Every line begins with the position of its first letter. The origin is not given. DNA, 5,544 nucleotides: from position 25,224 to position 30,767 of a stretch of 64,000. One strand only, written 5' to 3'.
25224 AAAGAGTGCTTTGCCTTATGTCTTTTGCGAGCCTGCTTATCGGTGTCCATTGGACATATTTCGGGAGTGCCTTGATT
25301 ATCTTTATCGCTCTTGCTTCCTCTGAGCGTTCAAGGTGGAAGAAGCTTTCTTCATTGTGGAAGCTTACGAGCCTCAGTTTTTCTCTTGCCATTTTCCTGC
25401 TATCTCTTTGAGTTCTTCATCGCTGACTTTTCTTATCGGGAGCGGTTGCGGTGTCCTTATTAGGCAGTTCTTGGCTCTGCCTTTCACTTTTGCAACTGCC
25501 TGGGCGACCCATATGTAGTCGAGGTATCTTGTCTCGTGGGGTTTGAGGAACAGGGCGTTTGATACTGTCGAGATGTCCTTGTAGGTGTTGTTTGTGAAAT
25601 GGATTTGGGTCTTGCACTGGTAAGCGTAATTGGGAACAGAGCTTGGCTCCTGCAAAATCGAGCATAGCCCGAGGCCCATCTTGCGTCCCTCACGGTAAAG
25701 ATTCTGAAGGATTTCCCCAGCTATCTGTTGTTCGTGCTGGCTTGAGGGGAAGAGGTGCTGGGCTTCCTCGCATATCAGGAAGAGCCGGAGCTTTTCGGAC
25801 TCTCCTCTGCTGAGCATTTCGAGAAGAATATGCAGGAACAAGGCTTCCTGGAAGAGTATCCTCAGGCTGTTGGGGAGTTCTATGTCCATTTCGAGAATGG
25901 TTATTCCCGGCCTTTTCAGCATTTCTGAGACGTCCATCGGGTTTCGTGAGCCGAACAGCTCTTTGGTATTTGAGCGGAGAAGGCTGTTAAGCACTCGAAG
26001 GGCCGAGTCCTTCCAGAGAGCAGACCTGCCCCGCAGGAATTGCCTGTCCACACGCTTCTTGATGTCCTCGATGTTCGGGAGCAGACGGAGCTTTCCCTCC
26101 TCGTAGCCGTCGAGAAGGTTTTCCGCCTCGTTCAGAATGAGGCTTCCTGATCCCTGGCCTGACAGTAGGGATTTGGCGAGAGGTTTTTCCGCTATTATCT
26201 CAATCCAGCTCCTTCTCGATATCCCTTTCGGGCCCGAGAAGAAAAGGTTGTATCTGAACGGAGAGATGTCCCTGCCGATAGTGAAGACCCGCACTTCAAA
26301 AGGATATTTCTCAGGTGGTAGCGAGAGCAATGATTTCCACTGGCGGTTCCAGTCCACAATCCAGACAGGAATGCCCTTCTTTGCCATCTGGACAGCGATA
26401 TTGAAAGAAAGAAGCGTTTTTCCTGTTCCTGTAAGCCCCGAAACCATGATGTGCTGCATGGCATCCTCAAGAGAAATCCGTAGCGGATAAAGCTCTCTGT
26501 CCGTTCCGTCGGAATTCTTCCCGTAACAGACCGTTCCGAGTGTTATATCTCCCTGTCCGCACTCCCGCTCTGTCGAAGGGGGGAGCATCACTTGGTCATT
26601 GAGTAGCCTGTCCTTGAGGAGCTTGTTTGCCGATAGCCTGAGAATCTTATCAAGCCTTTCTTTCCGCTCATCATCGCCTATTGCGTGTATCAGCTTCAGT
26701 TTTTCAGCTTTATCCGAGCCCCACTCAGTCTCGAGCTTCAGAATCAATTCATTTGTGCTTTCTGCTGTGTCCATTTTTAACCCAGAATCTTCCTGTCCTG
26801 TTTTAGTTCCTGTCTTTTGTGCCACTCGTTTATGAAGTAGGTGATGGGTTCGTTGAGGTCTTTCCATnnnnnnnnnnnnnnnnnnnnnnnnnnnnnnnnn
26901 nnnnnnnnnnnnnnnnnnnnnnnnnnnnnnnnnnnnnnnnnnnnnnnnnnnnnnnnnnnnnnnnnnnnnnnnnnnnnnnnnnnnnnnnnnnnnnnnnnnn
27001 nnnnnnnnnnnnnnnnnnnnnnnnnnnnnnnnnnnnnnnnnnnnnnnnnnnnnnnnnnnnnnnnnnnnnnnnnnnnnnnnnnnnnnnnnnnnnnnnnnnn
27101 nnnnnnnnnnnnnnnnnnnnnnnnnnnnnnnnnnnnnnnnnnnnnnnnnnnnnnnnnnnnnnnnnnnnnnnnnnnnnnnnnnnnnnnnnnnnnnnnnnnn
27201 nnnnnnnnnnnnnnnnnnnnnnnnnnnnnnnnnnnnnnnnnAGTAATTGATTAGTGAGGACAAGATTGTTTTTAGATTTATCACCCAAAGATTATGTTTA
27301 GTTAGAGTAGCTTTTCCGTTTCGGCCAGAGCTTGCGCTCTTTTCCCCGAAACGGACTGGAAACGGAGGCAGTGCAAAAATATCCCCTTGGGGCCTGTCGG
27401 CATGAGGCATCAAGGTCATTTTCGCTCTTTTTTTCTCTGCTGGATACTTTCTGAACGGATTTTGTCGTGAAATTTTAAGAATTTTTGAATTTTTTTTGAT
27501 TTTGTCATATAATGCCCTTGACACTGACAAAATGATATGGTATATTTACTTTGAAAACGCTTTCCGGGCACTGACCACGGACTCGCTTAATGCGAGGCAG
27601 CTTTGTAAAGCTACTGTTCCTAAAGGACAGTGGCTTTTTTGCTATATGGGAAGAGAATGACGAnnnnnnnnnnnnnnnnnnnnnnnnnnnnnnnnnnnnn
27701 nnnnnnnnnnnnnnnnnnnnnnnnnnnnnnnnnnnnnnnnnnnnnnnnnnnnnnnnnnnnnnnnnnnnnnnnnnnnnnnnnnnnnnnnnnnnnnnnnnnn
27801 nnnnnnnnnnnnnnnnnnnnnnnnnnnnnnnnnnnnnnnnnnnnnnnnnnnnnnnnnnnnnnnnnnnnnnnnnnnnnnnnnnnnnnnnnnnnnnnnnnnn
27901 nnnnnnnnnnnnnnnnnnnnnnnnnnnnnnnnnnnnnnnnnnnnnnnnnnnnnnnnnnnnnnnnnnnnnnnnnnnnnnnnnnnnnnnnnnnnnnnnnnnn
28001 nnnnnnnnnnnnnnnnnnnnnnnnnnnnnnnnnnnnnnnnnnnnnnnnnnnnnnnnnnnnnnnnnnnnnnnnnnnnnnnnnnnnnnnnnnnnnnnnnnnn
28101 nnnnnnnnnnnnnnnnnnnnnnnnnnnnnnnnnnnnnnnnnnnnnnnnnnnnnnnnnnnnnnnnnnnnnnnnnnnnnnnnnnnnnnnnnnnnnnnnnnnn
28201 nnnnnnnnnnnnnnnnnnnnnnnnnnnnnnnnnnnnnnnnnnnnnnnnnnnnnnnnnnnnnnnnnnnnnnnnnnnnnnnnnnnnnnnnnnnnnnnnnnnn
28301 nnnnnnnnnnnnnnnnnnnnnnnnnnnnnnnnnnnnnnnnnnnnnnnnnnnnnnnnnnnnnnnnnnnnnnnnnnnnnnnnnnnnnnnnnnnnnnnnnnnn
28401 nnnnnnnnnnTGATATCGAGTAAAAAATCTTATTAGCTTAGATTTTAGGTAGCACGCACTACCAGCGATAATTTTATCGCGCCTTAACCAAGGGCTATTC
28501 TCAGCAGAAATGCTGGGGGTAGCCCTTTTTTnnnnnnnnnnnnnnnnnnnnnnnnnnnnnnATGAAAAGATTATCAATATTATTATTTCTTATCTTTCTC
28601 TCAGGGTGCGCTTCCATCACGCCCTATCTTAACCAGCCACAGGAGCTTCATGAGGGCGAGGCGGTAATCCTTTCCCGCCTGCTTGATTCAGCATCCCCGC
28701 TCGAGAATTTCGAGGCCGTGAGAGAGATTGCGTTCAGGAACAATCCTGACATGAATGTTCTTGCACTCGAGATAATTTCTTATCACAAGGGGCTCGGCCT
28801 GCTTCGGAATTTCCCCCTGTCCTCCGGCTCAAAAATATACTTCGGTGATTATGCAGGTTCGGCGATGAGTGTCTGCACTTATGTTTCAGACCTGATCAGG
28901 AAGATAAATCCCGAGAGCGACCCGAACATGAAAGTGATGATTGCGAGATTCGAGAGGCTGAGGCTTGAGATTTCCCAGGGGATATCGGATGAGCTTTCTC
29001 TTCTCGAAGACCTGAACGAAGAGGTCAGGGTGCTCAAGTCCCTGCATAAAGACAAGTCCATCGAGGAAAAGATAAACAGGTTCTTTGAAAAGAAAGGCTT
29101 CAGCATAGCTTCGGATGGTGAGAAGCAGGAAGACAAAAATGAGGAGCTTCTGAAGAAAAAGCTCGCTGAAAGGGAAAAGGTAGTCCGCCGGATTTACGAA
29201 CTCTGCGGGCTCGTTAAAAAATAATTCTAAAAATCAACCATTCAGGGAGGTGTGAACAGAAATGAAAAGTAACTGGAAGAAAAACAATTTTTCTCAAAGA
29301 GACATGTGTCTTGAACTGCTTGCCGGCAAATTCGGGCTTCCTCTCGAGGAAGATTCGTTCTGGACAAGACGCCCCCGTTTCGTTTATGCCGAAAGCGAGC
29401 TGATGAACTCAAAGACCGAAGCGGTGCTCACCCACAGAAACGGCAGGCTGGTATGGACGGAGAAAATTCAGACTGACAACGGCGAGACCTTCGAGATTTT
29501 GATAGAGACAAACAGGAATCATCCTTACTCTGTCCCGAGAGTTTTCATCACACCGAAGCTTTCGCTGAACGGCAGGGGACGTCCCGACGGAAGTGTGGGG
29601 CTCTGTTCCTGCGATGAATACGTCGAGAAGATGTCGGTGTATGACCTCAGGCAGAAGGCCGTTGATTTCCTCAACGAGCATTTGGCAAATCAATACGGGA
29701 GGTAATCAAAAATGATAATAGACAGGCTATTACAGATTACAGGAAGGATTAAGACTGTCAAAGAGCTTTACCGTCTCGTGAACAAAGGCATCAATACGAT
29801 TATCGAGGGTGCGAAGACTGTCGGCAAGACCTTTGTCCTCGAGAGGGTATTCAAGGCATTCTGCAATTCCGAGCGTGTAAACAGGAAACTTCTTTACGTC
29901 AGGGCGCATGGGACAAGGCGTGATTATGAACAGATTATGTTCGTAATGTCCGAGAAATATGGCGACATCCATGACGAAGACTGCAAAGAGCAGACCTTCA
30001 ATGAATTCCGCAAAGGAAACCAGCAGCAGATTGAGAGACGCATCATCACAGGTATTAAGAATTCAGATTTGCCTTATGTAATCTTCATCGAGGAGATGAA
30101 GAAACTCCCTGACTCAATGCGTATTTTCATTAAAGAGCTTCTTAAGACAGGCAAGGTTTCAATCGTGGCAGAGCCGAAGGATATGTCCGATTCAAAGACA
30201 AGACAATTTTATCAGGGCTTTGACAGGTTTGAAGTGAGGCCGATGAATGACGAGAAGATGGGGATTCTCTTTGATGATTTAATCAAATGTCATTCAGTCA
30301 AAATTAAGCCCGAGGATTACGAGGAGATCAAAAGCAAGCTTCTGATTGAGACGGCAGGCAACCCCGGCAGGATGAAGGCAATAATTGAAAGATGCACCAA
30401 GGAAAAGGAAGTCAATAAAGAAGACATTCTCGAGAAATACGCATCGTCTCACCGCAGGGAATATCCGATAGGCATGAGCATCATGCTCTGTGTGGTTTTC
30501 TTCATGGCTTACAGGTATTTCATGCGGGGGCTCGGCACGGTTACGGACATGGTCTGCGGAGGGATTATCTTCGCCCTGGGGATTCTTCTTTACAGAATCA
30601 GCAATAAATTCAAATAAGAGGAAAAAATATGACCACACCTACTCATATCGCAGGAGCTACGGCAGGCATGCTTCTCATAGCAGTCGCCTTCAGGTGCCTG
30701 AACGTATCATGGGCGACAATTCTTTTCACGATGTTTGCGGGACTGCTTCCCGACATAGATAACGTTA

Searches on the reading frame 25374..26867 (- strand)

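Call 26: search_protein_families(library=pfam, proteins=[window:25374-26867:-], max_evalue=0.001)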
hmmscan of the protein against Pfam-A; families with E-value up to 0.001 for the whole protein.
window:25374-26867:- (497 aa): 2 families
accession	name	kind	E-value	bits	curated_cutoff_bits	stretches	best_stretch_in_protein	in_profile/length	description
PF05872.18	HerA_C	-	4.5e-06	26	22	1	127-172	11-56/502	Helicase HerA-like C-terminal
PF01935.23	DUF87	-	6.1e-06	26.9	23.2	1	123-326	11-200/220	Helicase HerA, central domain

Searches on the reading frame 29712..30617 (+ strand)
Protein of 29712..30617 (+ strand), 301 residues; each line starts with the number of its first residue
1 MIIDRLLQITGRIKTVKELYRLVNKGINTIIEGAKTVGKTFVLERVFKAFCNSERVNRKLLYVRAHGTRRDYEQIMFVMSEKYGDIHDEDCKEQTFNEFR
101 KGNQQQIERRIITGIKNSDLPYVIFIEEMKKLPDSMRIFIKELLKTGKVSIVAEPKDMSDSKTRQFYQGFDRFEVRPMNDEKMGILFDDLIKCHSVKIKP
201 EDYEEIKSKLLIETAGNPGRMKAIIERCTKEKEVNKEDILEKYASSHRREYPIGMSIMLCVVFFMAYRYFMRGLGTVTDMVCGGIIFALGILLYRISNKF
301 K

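Call 26: search_protein_families(library=pfam, proteins=[window:29712-30617:+], max_evalue=0.001)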
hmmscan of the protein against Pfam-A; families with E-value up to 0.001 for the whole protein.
window:29712-30617:+ (301 aa): 1 family
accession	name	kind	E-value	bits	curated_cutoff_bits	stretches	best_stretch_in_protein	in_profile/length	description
PF13173.12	AAA_14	-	0.00079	19.9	27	0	29-151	5-93/129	AAA domain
